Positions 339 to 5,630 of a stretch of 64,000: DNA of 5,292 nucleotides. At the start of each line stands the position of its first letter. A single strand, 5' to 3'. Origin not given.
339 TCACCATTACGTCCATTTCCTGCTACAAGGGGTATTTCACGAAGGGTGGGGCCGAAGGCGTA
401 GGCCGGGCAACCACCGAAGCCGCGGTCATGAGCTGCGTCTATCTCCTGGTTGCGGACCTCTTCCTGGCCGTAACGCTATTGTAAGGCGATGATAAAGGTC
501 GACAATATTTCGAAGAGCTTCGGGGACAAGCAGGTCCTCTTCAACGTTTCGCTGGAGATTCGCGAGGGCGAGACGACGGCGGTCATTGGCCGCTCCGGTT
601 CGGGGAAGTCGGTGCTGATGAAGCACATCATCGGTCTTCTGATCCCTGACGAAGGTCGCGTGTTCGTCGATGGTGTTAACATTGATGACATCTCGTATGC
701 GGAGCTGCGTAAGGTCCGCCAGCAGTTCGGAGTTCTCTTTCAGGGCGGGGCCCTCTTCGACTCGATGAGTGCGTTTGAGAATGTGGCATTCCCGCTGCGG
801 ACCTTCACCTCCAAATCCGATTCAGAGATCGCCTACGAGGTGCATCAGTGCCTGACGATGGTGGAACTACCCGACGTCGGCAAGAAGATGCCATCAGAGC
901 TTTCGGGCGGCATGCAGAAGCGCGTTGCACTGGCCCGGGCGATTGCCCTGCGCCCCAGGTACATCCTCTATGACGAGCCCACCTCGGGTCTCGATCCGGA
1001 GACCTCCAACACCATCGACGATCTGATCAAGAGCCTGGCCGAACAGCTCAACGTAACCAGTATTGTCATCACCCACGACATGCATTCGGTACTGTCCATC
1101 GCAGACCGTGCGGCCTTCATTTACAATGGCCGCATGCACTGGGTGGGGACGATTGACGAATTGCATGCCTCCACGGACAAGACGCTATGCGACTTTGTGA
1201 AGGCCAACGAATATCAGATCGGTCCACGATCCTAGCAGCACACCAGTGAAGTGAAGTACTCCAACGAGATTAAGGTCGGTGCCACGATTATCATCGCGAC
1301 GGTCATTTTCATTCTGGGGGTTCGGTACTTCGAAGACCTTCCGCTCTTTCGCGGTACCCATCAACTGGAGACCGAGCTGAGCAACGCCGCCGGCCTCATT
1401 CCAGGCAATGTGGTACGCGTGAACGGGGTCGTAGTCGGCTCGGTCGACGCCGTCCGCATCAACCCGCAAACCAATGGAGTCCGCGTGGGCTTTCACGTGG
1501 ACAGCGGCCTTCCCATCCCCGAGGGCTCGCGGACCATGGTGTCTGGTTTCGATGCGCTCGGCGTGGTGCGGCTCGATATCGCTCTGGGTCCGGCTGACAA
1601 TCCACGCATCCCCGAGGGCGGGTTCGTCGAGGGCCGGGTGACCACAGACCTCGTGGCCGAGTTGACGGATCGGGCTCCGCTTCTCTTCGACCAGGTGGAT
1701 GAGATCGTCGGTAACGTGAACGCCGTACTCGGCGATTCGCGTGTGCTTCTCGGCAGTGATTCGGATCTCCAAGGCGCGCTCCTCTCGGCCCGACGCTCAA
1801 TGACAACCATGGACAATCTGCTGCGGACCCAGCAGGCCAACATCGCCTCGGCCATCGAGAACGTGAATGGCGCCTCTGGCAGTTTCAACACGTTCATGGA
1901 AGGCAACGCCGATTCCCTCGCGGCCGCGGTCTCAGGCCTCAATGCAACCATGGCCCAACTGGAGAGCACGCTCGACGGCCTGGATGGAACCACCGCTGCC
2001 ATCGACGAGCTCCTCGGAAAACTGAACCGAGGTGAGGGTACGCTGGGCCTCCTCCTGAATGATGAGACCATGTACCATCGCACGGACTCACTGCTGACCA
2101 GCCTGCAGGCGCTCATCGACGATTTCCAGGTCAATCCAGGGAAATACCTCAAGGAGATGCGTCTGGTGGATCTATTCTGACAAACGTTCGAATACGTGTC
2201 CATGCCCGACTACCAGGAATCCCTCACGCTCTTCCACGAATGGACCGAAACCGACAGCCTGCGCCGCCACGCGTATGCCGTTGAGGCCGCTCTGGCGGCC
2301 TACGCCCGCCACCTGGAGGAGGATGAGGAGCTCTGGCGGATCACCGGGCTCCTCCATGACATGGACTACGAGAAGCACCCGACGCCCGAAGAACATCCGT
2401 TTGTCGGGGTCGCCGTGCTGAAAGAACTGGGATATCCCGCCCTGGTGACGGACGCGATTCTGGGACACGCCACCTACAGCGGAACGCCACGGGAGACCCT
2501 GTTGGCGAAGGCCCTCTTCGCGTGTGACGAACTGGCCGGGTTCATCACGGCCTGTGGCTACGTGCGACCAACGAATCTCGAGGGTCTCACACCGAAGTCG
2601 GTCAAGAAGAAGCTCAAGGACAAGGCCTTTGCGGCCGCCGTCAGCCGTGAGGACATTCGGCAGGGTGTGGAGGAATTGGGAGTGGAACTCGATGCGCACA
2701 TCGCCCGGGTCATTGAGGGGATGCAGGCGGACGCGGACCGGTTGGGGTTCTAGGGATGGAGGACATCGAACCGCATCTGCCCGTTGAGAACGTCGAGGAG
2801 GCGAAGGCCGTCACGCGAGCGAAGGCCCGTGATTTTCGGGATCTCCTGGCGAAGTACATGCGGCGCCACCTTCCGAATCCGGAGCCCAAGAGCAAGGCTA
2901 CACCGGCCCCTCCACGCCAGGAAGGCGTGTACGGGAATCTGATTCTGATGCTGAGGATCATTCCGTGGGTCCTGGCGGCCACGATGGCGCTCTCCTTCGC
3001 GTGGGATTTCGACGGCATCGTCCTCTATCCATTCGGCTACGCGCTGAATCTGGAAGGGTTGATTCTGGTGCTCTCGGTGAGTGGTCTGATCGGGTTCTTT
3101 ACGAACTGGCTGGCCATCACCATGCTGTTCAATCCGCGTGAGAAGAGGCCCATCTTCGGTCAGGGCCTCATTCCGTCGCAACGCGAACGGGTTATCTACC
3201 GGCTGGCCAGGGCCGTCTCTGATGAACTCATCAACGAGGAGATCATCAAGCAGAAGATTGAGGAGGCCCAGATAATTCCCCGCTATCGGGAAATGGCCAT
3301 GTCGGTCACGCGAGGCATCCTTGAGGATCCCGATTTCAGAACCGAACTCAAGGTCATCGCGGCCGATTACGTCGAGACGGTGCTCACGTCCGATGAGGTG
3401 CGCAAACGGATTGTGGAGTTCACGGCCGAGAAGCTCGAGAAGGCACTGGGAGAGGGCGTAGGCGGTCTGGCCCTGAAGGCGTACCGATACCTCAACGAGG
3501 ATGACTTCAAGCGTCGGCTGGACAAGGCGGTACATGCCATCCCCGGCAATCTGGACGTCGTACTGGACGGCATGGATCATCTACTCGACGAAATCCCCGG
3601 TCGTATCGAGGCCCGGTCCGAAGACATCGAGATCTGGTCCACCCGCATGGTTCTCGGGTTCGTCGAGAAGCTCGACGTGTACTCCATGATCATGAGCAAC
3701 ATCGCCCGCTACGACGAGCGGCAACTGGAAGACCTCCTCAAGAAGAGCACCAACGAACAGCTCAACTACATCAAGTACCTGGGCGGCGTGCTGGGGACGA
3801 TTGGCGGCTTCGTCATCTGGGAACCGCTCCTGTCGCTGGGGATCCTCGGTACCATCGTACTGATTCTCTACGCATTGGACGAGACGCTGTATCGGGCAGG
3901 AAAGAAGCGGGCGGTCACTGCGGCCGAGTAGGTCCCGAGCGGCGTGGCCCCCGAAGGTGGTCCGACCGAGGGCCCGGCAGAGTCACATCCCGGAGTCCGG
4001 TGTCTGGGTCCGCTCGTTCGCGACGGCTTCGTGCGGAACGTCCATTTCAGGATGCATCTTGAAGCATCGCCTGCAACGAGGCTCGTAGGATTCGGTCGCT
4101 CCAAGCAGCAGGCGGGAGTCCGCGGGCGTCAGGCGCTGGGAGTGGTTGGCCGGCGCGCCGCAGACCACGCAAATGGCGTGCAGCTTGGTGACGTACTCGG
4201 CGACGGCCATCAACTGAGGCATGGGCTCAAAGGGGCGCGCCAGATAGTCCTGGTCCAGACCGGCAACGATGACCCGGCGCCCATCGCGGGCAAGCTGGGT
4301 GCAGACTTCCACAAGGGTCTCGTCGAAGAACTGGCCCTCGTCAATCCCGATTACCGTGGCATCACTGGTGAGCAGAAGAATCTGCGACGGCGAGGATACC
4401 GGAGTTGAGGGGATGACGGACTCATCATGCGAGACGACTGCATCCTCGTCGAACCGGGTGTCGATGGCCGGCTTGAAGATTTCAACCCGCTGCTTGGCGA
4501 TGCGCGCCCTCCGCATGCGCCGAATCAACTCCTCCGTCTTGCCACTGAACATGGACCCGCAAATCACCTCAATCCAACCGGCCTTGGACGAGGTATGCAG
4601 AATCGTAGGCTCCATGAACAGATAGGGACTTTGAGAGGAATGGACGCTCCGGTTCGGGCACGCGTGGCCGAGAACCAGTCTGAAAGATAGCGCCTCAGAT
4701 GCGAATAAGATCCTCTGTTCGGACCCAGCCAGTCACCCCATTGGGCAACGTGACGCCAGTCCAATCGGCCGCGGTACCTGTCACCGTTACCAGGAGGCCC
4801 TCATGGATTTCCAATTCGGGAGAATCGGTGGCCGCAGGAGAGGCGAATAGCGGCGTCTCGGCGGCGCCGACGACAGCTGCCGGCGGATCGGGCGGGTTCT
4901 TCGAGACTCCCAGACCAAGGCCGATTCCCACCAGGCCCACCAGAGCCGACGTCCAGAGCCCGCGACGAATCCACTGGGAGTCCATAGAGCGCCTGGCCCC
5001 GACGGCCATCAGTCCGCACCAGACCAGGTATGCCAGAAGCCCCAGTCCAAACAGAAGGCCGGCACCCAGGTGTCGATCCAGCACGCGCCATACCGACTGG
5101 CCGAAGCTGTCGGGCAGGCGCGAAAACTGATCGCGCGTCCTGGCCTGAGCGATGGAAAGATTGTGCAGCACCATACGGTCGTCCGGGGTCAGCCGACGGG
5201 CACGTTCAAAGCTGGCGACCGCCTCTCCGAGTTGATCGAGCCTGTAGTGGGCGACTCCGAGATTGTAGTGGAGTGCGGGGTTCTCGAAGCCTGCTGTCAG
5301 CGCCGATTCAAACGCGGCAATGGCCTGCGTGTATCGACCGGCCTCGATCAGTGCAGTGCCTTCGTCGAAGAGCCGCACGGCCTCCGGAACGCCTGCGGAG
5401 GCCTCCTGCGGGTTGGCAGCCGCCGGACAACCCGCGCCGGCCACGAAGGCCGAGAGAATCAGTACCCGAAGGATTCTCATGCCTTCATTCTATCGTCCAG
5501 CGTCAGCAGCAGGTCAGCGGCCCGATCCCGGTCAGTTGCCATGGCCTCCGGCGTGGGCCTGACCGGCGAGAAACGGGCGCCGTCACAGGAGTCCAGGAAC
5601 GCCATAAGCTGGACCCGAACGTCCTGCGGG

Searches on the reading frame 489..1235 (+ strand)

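Call 53: search_protein_families(library=pfam, proteins=[window:489-1235:+], max_evalue=0.001)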
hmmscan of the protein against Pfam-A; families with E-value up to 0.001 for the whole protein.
window:489-1235:+ (248 aa): 4 families
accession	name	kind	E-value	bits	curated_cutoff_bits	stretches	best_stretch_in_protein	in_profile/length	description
PF00005.33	ABC_tran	-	1.5e-33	116.8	25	1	18-166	2-137/137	ABC transporter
PF13304.12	AAA_21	-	2.6e-06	28.2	27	0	121-197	221-299/304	AAA domain, putative AbiEii toxin, Type IV TA system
PF02463.25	SMC_N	-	7e-06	26.1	40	1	9-200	11-201/220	RecF/RecN/SMC N terminal domain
PF13555.12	AAA_29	-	0.00011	22.3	27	1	21-55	16-50/61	P-loop containing region of AAA domain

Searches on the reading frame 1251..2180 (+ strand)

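Call 53: search_protein_families(library=pfam, proteins=[window:1251-2180:+], max_evalue=0.001)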
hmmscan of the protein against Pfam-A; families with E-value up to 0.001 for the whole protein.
window:1251-2180:+ (309 aa): 2 families
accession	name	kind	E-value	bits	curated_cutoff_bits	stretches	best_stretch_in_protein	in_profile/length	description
PF02470.25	MlaD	-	5.3e-14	52.7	25.1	1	37-110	3-78/81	MlaD protein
PF11887.13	Mce4_CUP1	-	0.00098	19.2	32.6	0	180-238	104-162/222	Cholesterol uptake porter CUP1 of Mce4, putative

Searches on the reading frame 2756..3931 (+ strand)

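Call 53: search_protein_families(library=pfam, proteins=[window:2756-3931:+], max_evalue=0.001)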
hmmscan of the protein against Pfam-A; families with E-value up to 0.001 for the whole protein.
window:2756-3931:+ (391 aa): 1 family
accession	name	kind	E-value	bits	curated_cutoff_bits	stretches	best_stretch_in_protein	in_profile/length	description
PF04286.17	DUF445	-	3.1e-26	93.6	33.8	2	109-235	3-125/368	Protein of unknown function (DUF445)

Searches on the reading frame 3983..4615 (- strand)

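Call 53: search_protein_families(library=pfam, proteins=[window:3983-4615:-], max_evalue=0.001)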
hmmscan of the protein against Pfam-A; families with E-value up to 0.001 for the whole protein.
window:3983-4615:- (210 aa): 1 family
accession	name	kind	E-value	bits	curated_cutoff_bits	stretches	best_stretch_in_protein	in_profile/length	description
PF00265.24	TK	-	1.2e-51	175.4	20.6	1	13-185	1-176/176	Thymidine kinase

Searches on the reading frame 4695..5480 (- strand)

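Call 53: search_protein_families(library=pfam, proteins=[window:4695-5480:-], max_evalue=0.001)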
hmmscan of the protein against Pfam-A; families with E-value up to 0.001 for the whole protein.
window:4695-5480:- (261 aa): 12 families
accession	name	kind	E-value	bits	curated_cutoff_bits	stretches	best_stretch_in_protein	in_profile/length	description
PF13432.12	TPR_16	-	1.6e-11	44.9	32.7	1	38-101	1-64/65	Tetratricopeptide repeat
PF07719.23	TPR_2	-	4.1e-11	42.5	27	1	69-101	2-34/34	Tetratricopeptide repeat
PF13414.12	TPR_11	-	1.3e-10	41.2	26.8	1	41-81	1-41/42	TPR repeat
PF00515.34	TPR_1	-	1.6e-09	37.6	27.8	1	70-101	3-34/34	Tetratricopeptide repeat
PF14559.12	TPR_19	-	1.2e-08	35.6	25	1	44-102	1-59/68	Tetratricopeptide repeat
PF13428.12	TPR_14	-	5.2e-07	30.2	23.5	0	68-108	1-41/44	Tetratricopeptide repeat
PF13181.12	TPR_8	-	8.5e-07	29.1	25.7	0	70-100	3-33/34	Tetratricopeptide repeat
PF13424.12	TPR_12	-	1.6e-06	28.7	30.1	0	70-114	5-57/77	Tetratricopeptide repeat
PF06347.19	SH3_4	-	0.00014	22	24.1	1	207-257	3-53/56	Bacterial SH3 domain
PF13176.12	TPR_7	-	0.00026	21.3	27.9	0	71-102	2-35/36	Tetratricopeptide repeat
PF13371.12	TPR_9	-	0.00033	21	35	0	68-102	29-63/73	Tetratricopeptide repeat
PF13174.12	TPR_6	-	0.00042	21.2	26.3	0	72-96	4-28/33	Tetratricopeptide repeat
